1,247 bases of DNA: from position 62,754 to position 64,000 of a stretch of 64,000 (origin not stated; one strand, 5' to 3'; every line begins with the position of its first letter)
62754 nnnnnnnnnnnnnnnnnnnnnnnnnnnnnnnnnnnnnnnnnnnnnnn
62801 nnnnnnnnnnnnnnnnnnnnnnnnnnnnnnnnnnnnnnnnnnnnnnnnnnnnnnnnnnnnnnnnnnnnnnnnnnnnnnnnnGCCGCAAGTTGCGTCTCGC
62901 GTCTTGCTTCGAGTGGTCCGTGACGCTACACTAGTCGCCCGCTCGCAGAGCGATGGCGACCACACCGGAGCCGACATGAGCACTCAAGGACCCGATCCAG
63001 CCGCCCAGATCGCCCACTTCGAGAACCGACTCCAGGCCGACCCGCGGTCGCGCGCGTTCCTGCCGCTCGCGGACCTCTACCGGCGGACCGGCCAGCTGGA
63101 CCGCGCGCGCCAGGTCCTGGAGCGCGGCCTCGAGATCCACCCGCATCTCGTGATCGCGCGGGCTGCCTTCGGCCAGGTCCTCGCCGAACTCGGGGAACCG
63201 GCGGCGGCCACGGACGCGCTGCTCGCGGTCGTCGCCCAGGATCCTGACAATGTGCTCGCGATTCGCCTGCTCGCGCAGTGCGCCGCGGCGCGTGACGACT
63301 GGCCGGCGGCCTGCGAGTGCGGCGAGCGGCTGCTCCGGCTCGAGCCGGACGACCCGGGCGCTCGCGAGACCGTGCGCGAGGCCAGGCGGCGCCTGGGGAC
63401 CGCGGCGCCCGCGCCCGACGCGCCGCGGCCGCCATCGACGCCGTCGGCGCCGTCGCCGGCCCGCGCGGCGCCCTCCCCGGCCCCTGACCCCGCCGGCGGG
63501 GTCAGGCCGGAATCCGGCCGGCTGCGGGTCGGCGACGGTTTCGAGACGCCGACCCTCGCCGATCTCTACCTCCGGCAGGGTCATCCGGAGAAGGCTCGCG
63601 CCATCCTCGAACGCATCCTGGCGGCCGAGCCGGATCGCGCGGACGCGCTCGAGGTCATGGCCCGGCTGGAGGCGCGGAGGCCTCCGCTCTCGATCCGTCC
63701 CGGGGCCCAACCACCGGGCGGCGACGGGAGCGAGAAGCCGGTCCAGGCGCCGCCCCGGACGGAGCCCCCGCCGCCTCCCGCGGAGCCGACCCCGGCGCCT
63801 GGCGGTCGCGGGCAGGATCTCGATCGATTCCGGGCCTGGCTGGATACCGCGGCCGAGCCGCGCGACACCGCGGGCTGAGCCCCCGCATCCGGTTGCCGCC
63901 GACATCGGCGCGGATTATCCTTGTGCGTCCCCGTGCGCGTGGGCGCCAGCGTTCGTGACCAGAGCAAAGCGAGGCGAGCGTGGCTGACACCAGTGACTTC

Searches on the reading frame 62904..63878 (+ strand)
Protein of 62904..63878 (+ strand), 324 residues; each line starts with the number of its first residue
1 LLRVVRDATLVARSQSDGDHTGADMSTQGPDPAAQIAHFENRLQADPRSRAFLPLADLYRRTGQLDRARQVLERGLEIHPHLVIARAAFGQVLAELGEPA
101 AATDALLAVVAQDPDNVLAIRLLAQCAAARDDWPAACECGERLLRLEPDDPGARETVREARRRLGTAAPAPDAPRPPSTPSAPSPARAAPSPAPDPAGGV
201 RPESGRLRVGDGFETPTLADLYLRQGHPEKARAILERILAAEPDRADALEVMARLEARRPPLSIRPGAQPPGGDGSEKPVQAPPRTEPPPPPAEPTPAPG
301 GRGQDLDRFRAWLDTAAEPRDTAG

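Call 35: search_protein_families(library=pfam, proteins=[window:62904-63878:+], max_evalue=0.00001)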
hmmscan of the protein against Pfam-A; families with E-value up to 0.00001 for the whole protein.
window:62904-63878:+ (324 aa): 13 families
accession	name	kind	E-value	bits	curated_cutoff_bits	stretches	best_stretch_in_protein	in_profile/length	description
PF13428.12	TPR_14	-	2.6e-20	71.3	23.5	1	218-255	7-44/44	Tetratricopeptide repeat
PF14559.12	TPR_19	-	6.8e-17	62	25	1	218-255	31-68/68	Tetratricopeptide repeat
PF13371.12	TPR_9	-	1.4e-15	57.5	35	1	58-125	4-71/73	Tetratricopeptide repeat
PF07719.23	TPR_2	-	1.3e-14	53.5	27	0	218-244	7-33/34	Tetratricopeptide repeat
PF13432.12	TPR_16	-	9.5e-11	42.4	32.7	0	88-151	2-65/65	Tetratricopeptide repeat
PF23914.1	TPR_CcmH_CycH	-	1.8e-10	41.3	42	1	42-150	42-154/158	Cytochrome c-type biogenesis protein H TPR domain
PF13431.12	TPR_17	-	2.7e-10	40.1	24.4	0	106-137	2-33/34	Tetratricopeptide repeat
PF13181.12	TPR_8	-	1.9e-09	37.3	25.7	0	55-79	7-31/34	Tetratricopeptide repeat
PF13174.12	TPR_6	-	2.8e-09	37.4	26.3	0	218-244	6-32/33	Tetratricopeptide repeat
PF13424.12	TPR_12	-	3.4e-09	37.2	30.1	0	52-106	6-68/77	Tetratricopeptide repeat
PF13176.12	TPR_7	-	1.2e-08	34.8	27.9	0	218-248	5-35/36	Tetratricopeptide repeat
PF12895.13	ANAPC3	-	2.5e-07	31.3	27.2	0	46-107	21-80/82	Anaphase-promoting complex, cyclosome, subunit 3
PF25064.1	ARM_TT21_5th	-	4.7e-06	27.3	27.8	0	23-74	8-60/117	TT21 fifth ARM repeats domain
